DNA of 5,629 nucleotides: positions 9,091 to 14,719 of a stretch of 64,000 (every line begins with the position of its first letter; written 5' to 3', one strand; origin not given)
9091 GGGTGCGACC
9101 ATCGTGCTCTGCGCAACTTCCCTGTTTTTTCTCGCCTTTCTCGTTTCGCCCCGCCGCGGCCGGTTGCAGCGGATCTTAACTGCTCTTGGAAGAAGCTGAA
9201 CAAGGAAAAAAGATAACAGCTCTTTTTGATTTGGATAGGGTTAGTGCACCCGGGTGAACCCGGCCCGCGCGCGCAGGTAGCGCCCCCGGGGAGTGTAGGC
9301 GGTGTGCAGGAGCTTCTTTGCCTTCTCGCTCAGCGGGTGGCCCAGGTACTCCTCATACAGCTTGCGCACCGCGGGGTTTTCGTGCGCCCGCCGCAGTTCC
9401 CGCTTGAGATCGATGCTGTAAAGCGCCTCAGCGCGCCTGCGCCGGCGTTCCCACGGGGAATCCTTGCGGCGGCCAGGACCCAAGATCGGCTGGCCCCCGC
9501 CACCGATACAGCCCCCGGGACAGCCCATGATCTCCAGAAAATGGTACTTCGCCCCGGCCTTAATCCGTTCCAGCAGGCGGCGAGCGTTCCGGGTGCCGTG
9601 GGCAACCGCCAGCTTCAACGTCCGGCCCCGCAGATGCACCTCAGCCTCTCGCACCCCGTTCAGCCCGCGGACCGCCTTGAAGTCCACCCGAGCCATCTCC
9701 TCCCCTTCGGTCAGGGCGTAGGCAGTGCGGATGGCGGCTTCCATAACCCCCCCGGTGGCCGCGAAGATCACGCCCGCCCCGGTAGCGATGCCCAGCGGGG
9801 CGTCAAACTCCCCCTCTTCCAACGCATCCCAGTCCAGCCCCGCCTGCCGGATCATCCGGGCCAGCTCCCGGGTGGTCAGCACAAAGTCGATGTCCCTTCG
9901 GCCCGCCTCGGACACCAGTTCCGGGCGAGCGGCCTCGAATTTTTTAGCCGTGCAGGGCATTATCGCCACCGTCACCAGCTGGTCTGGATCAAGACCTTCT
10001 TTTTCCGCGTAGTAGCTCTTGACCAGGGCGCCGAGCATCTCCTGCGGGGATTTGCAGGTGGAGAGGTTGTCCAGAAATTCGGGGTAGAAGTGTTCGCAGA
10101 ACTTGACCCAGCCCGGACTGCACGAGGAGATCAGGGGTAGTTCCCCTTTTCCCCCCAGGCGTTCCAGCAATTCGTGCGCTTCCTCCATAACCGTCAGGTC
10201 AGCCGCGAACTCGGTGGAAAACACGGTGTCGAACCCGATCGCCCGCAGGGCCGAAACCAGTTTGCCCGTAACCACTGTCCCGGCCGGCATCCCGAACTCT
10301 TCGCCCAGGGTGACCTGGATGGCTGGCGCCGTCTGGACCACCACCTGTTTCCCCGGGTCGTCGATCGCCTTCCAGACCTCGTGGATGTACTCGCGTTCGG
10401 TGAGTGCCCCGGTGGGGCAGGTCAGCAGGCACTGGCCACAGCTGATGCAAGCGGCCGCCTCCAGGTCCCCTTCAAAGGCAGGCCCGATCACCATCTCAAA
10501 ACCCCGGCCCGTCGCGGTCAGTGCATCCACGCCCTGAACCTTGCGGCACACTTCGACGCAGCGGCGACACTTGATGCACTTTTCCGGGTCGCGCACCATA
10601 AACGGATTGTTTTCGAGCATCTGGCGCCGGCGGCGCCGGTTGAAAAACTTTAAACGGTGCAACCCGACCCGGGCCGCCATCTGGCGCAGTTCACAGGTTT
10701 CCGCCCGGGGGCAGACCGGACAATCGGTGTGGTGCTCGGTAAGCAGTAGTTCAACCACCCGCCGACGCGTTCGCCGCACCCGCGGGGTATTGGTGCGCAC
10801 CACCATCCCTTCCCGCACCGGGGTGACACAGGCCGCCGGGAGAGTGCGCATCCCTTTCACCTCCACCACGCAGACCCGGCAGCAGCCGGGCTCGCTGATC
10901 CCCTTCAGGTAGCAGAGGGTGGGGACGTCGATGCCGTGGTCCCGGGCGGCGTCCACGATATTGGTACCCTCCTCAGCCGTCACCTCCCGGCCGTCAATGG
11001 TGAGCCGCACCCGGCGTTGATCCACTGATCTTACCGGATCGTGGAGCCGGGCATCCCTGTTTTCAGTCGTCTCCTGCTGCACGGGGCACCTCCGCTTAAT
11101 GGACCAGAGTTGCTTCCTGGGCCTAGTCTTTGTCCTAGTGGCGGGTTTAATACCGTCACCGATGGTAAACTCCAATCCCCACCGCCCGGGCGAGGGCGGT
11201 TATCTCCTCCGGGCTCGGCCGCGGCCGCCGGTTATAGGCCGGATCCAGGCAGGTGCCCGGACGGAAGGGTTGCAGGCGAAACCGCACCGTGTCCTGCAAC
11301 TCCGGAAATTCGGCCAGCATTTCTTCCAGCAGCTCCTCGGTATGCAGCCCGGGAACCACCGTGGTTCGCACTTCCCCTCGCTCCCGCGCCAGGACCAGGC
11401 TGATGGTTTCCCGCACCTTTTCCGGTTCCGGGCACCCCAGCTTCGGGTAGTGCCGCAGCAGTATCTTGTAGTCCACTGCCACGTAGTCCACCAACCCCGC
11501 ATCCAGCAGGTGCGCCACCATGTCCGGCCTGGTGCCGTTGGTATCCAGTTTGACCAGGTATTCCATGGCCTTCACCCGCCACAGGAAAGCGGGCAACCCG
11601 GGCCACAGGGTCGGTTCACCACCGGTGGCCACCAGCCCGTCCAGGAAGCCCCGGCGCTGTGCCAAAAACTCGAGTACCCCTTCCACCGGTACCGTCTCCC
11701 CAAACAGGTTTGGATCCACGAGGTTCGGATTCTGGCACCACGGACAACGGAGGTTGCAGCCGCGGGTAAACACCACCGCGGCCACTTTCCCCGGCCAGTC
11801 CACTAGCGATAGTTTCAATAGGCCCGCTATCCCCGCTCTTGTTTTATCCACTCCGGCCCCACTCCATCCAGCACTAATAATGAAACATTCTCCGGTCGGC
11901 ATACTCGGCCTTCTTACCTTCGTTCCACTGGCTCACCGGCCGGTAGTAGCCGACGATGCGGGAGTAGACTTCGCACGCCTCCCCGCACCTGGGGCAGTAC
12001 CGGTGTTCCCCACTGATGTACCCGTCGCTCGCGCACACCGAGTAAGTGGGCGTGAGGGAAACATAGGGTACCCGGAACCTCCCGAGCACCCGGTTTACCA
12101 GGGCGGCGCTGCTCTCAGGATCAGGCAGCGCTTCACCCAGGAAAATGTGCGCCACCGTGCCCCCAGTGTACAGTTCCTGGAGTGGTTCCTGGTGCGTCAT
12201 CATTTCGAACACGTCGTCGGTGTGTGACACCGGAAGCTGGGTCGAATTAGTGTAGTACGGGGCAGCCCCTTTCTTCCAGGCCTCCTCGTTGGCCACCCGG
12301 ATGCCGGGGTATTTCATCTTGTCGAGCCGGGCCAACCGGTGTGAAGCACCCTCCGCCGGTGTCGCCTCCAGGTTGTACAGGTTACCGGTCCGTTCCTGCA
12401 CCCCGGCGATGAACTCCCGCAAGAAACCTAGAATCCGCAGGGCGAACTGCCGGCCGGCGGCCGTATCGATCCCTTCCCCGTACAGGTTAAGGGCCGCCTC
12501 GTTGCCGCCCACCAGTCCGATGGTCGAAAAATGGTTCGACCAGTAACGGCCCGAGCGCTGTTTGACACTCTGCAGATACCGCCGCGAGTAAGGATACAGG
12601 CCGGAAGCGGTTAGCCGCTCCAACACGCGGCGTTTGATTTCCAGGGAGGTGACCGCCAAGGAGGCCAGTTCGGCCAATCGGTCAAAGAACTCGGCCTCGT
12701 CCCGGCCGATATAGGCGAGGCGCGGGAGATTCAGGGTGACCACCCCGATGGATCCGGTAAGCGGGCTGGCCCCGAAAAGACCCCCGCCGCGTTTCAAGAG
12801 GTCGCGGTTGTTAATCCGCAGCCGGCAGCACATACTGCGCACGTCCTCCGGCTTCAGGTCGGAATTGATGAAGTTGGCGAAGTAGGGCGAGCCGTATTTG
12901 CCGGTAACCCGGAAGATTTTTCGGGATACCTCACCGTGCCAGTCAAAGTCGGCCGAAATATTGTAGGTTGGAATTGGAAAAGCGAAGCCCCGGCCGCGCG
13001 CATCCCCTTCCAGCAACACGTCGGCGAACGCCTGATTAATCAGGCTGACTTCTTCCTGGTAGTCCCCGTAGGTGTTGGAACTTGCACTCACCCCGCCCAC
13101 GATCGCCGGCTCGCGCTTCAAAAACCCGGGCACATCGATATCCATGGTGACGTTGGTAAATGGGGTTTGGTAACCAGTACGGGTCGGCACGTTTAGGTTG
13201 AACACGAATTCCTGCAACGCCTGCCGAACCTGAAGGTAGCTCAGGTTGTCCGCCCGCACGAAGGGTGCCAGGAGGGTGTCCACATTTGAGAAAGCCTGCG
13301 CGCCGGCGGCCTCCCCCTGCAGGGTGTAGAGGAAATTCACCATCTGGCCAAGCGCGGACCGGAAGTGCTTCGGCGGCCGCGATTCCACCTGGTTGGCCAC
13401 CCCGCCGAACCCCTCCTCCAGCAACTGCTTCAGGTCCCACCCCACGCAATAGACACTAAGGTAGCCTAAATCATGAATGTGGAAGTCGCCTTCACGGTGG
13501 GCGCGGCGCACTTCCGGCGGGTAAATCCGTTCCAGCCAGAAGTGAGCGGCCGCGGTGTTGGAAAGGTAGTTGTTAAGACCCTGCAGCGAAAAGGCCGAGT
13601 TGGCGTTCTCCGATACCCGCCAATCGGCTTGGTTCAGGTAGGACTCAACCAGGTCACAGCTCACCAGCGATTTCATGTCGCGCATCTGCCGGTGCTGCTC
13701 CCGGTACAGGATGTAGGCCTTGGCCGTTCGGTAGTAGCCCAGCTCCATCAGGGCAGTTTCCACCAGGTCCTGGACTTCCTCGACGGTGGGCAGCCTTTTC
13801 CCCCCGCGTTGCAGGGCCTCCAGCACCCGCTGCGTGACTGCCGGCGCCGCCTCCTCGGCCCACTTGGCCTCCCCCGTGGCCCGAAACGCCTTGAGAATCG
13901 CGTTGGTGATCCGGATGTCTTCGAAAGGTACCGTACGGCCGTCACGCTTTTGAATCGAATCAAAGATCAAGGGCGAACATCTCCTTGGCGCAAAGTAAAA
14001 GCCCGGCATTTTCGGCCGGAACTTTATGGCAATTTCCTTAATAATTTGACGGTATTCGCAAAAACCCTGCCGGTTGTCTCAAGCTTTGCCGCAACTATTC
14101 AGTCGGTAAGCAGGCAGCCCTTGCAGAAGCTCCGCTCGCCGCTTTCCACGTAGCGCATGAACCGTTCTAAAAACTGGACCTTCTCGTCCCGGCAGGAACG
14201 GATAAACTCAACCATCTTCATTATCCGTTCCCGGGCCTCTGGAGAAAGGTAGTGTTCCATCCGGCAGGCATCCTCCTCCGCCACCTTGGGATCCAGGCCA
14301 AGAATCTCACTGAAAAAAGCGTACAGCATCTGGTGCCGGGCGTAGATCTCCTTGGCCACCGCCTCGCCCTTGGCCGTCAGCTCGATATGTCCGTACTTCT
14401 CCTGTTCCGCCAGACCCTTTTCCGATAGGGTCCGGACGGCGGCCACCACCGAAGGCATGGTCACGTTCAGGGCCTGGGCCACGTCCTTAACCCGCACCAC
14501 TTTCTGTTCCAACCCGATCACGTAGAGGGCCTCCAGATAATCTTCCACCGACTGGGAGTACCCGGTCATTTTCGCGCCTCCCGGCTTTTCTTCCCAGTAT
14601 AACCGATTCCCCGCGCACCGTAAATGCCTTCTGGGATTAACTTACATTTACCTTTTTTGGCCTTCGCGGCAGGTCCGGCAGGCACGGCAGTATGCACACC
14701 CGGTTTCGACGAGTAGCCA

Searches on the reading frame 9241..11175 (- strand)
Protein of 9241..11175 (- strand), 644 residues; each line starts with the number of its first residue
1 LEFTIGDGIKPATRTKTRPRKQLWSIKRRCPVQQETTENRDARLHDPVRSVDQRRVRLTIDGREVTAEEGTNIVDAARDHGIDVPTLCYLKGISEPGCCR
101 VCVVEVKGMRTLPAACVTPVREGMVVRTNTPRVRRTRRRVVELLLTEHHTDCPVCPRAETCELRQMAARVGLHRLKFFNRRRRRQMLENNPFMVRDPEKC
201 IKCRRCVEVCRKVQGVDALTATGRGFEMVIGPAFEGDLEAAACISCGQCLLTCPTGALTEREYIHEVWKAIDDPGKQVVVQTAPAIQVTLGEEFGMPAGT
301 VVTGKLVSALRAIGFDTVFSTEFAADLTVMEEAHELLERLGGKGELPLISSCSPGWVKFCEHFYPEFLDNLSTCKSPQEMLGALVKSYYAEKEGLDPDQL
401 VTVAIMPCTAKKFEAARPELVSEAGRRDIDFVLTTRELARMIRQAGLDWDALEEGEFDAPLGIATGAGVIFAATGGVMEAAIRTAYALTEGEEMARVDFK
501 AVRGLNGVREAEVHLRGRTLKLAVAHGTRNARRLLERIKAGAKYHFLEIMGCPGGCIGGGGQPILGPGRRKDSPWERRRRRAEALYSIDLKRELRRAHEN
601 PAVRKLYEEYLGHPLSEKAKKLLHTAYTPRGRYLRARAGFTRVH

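Call 55: search_protein_families(library=ncbifam, proteins=[window:9241-11175:-], max_evalue=0.00001)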
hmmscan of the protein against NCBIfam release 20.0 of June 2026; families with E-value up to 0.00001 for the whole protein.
window:9241-11175:- (644 aa): 10 families
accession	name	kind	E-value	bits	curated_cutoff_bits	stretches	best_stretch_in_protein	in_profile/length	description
NF040763.1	FeFe_hydrog_A6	exception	4e-255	847.6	765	1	56-630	1-571/571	NADH-dependent [FeFe] hydrogenase, group A6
NF040762.1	Hydr_FeFe_Clost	exception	4.6e-180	600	900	1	57-628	2-572/572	ferredoxin hydrogenase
TIGR02512.1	FeFe_hydrog_A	subfamily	5.8e-155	515.8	405.95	1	193-564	2-374/375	[FeFe] hydrogenase, group A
NF005745.0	PRK07569.1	equivalog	3.4e-58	196.8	333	1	57-261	5-210/238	bidirectional hydrogenase complex protein HoxU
TIGR04105.1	FeFe_hydrog_B1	subfamily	1.3e-51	175.7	450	1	196-513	140-431/462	monomeric [FeFe] hydrogenase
TIGR01973.1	NuoG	equivalog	3.5e-46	158.2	470.05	1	58-264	1-204/606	NADH-quinone oxidoreductase subunit NuoG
NF006305.0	PRK08493.1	equivalog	5e-40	137.4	591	1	56-229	2-172/819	NADH-quinone oxidoreductase subunit G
NF005895.0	PRK07860.1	equivalog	2.1e-32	112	802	1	51-263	13-225/811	NADH-quinone oxidoreductase subunit G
NF009454.0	PRK12814.1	equivalog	1.9e-25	89.3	916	1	55-153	3-101/657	putative NADPH-dependent glutamate synthase small subunit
TIGR02912.1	sulfite_red_C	equivalog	3.3e-07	29.6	324.1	1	196-262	167-222/314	sulfite reductase subunit C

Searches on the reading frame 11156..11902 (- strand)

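Call 55: search_protein_families(library=ncbifam, proteins=[window:11156-11902:-], max_evalue=0.00001)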
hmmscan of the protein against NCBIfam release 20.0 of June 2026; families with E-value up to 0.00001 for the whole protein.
window:11156-11902:- (248 aa): 12 families
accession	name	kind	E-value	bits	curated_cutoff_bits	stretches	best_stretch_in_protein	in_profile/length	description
TIGR02495.1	NrdG2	equivalog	1e-51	175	131.15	1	25-214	2-193/193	anaerobic ribonucleoside-triphosphate reductase activating protein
TIGR04041.1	activase_YjjW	hypoth_equivalog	3.9e-17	62.6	250.2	2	71-239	93-263/276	YjjW family glycine radical enzyme activase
TIGR02493.1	PFLA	equivalog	5.1e-13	48.9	231.75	1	32-191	9-174/235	pyruvate formate-lyase-activating protein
TIGR02494.1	PFLE_PFLC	subfamily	5.9e-12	45.4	174.35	1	29-60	5-35/293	glycyl-radical enzyme activating protein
NF048010.1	SfplDhtActHpsHDes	equivalog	1.7e-08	33.6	430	1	28-60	11-42/298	(2S)-3-sulfopropanediol dehydratase activating enzyme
TIGR04003.1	rSAM_BssD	equivalog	7.4e-08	31.9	496.45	1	28-63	6-40/314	[benzylsuccinate synthase]-activating enzyme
TIGR03963.1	rSAM_QueE_Clost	equivalog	3.1e-07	30.3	260.1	1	38-125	18-104/219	putative 7-carboxy-7-deazaguanine synthase QueE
TIGR04395.1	cutC_activ_rSAM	equivalog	3.6e-07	29.8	360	1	22-60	4-41/309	choline TMA-lyase-activating enzyme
NF008356.0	PRK11145.1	equivalog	5.4e-07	29.1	375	1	32-201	14-189/246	pyruvate formate lyase 1-activating protein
TIGR02666.1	moaA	equivalog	1.7e-06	27.2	284.05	1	46-138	17-116/336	GTP 3',8-cyclase MoaA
NF033719.1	ind_deCO2_activ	equivalog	1.9e-06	27.4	425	0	31-61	9-38/302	indoleacetate decarboxylase activase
NF007483.0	PRK10076.1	equivalog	3.2e-06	26.5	326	0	21-64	20-62/292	[formate-C-acetyltransferase]-activating enzyme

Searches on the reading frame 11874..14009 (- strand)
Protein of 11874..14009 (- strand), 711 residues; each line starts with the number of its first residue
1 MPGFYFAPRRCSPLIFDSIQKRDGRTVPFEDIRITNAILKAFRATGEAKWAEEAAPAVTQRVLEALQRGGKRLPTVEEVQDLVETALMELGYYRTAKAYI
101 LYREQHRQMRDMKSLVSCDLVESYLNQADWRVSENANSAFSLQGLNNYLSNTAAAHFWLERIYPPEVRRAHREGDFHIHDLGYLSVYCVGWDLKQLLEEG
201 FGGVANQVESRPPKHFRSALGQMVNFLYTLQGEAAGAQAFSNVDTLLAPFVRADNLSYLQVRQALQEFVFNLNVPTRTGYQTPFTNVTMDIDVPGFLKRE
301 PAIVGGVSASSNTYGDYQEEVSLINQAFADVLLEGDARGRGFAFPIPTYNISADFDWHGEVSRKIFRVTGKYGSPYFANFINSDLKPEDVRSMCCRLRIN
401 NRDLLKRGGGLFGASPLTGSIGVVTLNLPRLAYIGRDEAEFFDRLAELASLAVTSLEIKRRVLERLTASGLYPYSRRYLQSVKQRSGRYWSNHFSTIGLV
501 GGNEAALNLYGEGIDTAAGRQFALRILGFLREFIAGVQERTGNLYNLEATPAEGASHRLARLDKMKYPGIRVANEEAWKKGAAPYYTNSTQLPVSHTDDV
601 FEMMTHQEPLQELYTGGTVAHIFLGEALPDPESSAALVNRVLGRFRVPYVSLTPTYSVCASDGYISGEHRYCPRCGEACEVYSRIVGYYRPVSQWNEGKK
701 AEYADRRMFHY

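Call 55: search_protein_families(library=ncbifam, proteins=[window:11874-14009:-], max_evalue=0.00001)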
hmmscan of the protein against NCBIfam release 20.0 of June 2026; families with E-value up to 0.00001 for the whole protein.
window:11874-14009:- (711 aa): 13 families
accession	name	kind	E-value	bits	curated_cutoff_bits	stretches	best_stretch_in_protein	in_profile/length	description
NF006126.0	PRK08270.1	equivalog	0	1015.9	548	1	17-710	3-682/684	ribonucleoside triphosphate reductase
TIGR02487.1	NrdD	equivalog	1e-164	549.3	326.35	1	134-707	2-579/581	anaerobic ribonucleoside-triphosphate reductase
NF006358.0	PRK08579.1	equivalog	1.7e-120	403.1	585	2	115-405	7-294/624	anaerobic ribonucleoside triphosphate reductase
NF005497.0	PRK07111.1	equivalog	1.3e-75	255.2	764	2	17-253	3-235/746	anaerobic ribonucleoside triphosphate reductase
NF006732.0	PRK09263.1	equivalog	1.2e-55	189.2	657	2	18-262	4-247/712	anaerobic ribonucleoside-triphosphate reductase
NF006127.0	PRK08271.1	equivalog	6.6e-54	183.4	545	1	167-710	103-627/631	anaerobic ribonucleoside-triphosphate reductase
TIGR02827.1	RNR_anaer_Bdell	equivalog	8.6e-40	136.8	568.3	1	169-706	78-594/596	anaerobic ribonucleoside-triphosphate reductase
NF011292.0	PRK14704.1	equivalog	7.9e-29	100.7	736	2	385-706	293-614/618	anaerobic ribonucleoside triphosphate reductase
NF005010.0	PRK06406.1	subfamily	4.3e-19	68.3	1125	1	18-117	6-106/771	vitamin B12-dependent ribonucleotide reductase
NF009028.0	PRK12364.1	equivalog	4.5e-17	61.3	1377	1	19-132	3-117/842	ribonucleoside-diphosphate reductase subunit alpha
NF006207.0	PRK08332.1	equivalog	8.8e-15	53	2400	1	17-137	4-120/1684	vitamin B12-dependent ribonucleotide reductase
NF009029.0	PRK12365.1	equivalog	9.2e-14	50.4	1350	1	18-116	119-224/1046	ribonucleoside-diphosphate reductase subunit alpha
NF005544.0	PRK07207.1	equivalog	1.8e-13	49.2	965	1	19-114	36-138/965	ribonucleoside-diphosphate reductase subunit alpha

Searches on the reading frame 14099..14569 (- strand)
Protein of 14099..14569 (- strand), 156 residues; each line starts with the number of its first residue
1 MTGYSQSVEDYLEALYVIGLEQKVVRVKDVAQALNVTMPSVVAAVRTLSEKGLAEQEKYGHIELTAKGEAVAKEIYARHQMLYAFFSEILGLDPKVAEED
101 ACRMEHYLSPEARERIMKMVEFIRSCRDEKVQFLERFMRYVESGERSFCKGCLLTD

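Call 55: search_protein_families(library=ncbifam, proteins=[window:14099-14569:-], max_evalue=0.00001)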
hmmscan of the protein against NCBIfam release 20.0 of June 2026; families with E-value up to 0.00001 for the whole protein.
window:14099-14569:- (156 aa): 4 families
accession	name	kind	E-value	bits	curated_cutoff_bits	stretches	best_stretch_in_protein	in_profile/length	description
NF003025.0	PRK03902.1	equivalog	3.8e-25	88.5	138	1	6-136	4-132/142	transcriptional regulator MntR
NF008273.0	PRK11050.1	equivalog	2.3e-22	79.3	153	1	8-118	38-147/156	manganese-binding transcriptional regulator MntR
NF047407.1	TransRegMntRTherm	equivalog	2.3e-14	53.6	350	1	5-119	7-127/227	manganese-dependent transcriptional regulator MntR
NF053665.1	TransRegDtxRActin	equivalog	1.7e-11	44.1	290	1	3-126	3-126/233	iron-dependent transcriptional repressor DtxR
